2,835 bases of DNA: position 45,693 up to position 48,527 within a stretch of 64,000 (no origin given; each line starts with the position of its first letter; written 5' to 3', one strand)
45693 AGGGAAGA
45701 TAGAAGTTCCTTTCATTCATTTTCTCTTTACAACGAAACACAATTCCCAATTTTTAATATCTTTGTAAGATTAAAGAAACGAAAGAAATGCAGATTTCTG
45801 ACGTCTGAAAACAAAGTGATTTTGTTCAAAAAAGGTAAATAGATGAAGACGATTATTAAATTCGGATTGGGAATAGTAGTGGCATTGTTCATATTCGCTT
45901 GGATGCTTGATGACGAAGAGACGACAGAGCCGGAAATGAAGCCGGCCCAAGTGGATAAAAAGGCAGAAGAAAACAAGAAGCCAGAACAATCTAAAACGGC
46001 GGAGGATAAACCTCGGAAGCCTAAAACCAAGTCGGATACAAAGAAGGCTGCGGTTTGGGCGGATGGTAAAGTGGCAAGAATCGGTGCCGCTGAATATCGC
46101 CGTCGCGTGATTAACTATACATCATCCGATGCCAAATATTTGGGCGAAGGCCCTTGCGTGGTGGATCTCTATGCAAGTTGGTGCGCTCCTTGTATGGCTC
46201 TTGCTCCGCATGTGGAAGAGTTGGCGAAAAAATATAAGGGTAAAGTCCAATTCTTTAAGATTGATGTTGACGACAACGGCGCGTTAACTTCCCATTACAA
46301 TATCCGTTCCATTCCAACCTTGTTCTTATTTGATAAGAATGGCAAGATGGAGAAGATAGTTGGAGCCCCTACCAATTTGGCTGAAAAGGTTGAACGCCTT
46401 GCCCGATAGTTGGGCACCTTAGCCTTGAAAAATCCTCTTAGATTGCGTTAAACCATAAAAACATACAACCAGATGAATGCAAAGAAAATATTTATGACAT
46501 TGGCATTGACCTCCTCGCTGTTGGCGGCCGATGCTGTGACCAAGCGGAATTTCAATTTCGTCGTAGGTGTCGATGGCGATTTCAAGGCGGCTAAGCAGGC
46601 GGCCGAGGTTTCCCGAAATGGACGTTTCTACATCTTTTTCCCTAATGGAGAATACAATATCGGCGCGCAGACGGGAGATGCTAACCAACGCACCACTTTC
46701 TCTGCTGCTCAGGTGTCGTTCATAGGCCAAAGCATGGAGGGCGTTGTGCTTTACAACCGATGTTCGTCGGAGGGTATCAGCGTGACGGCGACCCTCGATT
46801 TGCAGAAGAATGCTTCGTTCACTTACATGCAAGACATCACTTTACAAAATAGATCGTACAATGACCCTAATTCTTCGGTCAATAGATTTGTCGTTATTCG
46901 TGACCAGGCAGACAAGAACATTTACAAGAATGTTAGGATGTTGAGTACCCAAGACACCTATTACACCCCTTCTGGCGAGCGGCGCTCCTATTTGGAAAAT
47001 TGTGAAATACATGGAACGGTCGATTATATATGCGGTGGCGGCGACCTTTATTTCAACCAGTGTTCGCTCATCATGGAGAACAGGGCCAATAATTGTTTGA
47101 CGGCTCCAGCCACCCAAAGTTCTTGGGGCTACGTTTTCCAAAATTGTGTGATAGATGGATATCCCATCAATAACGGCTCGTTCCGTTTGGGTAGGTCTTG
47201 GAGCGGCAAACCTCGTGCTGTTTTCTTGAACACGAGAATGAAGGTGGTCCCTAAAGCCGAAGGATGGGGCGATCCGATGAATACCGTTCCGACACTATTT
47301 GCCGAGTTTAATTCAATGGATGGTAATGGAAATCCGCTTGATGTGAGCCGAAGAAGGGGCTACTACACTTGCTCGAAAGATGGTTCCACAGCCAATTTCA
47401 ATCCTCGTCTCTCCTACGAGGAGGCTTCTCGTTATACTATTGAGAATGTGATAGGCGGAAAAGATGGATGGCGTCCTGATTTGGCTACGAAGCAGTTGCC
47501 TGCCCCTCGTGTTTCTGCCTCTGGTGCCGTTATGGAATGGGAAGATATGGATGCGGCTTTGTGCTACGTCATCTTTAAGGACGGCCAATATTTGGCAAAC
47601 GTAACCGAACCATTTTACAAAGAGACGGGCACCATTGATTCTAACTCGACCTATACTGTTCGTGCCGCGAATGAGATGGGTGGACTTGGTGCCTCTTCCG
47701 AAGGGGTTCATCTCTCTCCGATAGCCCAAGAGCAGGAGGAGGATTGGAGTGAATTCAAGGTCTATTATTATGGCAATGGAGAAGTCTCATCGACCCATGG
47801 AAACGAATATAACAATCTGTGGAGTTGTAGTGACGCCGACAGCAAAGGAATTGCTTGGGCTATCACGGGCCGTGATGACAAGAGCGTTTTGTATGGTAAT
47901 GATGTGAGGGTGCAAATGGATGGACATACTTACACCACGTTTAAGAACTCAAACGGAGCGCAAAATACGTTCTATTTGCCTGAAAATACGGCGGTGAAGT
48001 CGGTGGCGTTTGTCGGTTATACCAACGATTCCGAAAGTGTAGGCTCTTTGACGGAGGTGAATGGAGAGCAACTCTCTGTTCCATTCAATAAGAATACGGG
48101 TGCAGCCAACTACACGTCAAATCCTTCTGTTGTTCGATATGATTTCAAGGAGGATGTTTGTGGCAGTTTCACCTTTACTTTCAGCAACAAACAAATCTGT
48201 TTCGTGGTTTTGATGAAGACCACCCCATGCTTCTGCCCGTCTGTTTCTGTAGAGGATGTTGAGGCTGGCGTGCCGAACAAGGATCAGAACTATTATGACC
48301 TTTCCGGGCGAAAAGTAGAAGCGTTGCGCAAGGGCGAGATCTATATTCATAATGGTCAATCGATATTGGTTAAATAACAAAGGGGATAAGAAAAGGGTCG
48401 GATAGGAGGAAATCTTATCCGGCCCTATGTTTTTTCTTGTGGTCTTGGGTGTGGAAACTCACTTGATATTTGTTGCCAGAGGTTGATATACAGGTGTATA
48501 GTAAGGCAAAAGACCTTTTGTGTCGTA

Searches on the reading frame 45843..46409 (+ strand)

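Call 3: search_protein_families(library=pfam, proteins=[window:45843-46409:+], max_evalue=0.01)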
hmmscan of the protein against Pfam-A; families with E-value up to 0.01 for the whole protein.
window:45843-46409:+ (188 aa): 11 families
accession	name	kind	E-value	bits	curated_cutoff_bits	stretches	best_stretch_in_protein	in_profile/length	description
PF00085.26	Thioredoxin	-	2.5e-23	82.5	23.5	1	102-181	18-99/103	Thioredoxin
PF13905.12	Thioredoxin_8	-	8.1e-09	36.1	27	2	105-143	4-44/94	Thioredoxin-like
PF04756.19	OST3_OST6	-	3.2e-06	27.2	27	1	114-169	46-108/294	OST3 / OST6 family, transporter family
PF08534.16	Redoxin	-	4e-06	27.1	26.6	1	100-178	26-107/148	Redoxin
PF13098.12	Thioredoxin_2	-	5.5e-06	27.1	27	1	104-175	7-94/104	Thioredoxin-like domain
PF00578.27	AhpC-TSA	-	1.4e-05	25.4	26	1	97-176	21-101/124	AhpC/TSA family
PF14595.12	Thioredoxin_9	-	3.3e-05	24.2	25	1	110-181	49-123/129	Thioredoxin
PF13728.12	TraF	-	3.3e-05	24.2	23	1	109-174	136-210/224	F plasmid transfer operon protein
PF13848.12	Thioredoxin_6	-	0.00035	20.9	27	1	123-168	116-163/184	Thioredoxin-like domain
PF13192.12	Thioredoxin_3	-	0.0011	19.4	24.8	1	111-165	7-58/76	Thioredoxin domain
PF06110.17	TXD17-like_Trx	-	0.0084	16.2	23.1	0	112-170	36-103/119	Thioredoxin domain-containing protein 17-like, thioredoxin domain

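Call 4: search_protein_families(library=ncbifam, proteins=[window:45843-46409:+], max_evalue=0.01)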
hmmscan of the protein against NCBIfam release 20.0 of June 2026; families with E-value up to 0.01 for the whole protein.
window:45843-46409:+ (188 aa): 16 families
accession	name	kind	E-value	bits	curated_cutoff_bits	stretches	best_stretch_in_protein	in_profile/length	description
TIGR01068.1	thioredoxin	equivalog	5e-25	87.6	96.8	1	102-177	14-89/101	thioredoxin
NF008229.0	PRK10996.1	equivalog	1.7e-20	73.2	125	1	75-175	23-125/141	thioredoxin TrxC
NF006898.0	PRK09381.1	equivalog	4e-17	62.6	138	1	101-170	20-88/109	thioredoxin TrxA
NF047697.1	ThioredTrxAClost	equivalog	7.8e-16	58.2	140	1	102-177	17-92/105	thioredoxin TrxA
TIGR01126.1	pdi_dom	equivalog_domain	3.1e-13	49.9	107.2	1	104-169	16-85/105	protein disulfide-isomerase domain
TIGR01130.1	ER_PDI_fam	subfamily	2.2e-10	40.7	344.25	1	106-172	367-433/476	protein disulfide-isomerase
NF002854.0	PRK03147.1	subfamily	8.3e-10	38.8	170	2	99-144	60-105/176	thiol-disulfide oxidoreductase ResA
NF045694.1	seleno_TsoB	exception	5.8e-09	34.6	805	1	102-169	474-549/572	rhodanese/DsbD fusion-like selenoprotein TsoB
NF041202.1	StoA_CxxC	exception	3.1e-08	33.7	210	1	138-176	113-151/163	endospore biogenesis thiol-disulfide oxidoreductase StoA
TIGR00385.1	dsbE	subfamily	1.1e-06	28.3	123.15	1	101-142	62-100/173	DsbE family thiol:disulfide interchange protein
NF001419.0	PRK00293.1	subfamily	1.3e-06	27.3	330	1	104-170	479-554/574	protein-disulfide reductase DsbD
TIGR00424.1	APS_reduc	equivalog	1.4e-06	27.2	553.2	1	104-168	374-441/464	5'-adenylylsulfate reductase, thioredoxin-independent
TIGR00411.1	redox_disulf_1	equivalog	3.1e-05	24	92.75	1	109-178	5-71/82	MJ0307 family thioredoxin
NF047696.1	ThlDiSintTplARhiz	equivalog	9.9e-05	22.2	230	1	61-143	49-139/219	thiol:disulfide interchange protein TlpA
NF010625.0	PRK14018.1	equivalog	0.00053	18.6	522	0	130-178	112-161/521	bifunctional peptide-methionine (S)-S-oxide reductase MsrA/peptide-methionine (R)-S-oxide reductase MsrB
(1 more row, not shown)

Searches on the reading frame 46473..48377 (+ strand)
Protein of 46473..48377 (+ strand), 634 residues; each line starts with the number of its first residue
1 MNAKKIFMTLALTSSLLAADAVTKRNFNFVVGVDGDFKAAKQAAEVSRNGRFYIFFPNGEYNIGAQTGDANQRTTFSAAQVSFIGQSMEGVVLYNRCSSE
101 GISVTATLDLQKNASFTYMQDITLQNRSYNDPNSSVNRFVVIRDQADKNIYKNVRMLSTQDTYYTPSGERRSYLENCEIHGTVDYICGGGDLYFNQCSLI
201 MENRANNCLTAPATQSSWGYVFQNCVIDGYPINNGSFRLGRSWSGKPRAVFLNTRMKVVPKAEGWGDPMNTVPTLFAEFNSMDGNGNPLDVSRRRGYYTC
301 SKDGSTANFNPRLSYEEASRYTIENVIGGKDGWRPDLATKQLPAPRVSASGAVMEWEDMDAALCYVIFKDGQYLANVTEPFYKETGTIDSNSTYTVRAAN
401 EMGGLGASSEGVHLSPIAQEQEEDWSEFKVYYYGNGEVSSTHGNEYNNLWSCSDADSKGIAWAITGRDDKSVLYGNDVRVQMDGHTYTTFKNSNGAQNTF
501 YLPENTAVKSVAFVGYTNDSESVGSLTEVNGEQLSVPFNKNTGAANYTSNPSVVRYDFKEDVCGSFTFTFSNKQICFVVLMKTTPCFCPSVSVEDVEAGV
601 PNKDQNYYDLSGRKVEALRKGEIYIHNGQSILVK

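Call 3: search_protein_families(library=pfam, proteins=[window:46473-48377:+], max_evalue=0.01)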
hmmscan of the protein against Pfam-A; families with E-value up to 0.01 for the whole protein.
window:46473-48377:+ (634 aa): 1 family
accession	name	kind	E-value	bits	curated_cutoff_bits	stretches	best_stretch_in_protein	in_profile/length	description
PF01095.25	Pectinesterase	-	2e-20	73.2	27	1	42-297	20-274/298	Pectinesterase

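Call 4: search_protein_families(library=ncbifam, proteins=[window:46473-48377:+], max_evalue=0.01)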
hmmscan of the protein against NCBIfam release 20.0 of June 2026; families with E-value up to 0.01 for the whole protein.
window:46473-48377:+ (634 aa): 3 families
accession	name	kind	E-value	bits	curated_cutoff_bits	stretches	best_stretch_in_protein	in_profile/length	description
NF041896.1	pecestase_PemA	equivalog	1e-15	57.5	700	1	140-329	157-359/365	pectinesterase PemA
NF007822.0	PRK10531.1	equivalog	9.8e-13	47.5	436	1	101-246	195-351/430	putative acyl-CoA thioester hydrolase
NF041901.1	pecestase_PemB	equivalog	5.5e-05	22.3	700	1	94-244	159-329/379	pectinesterase PemB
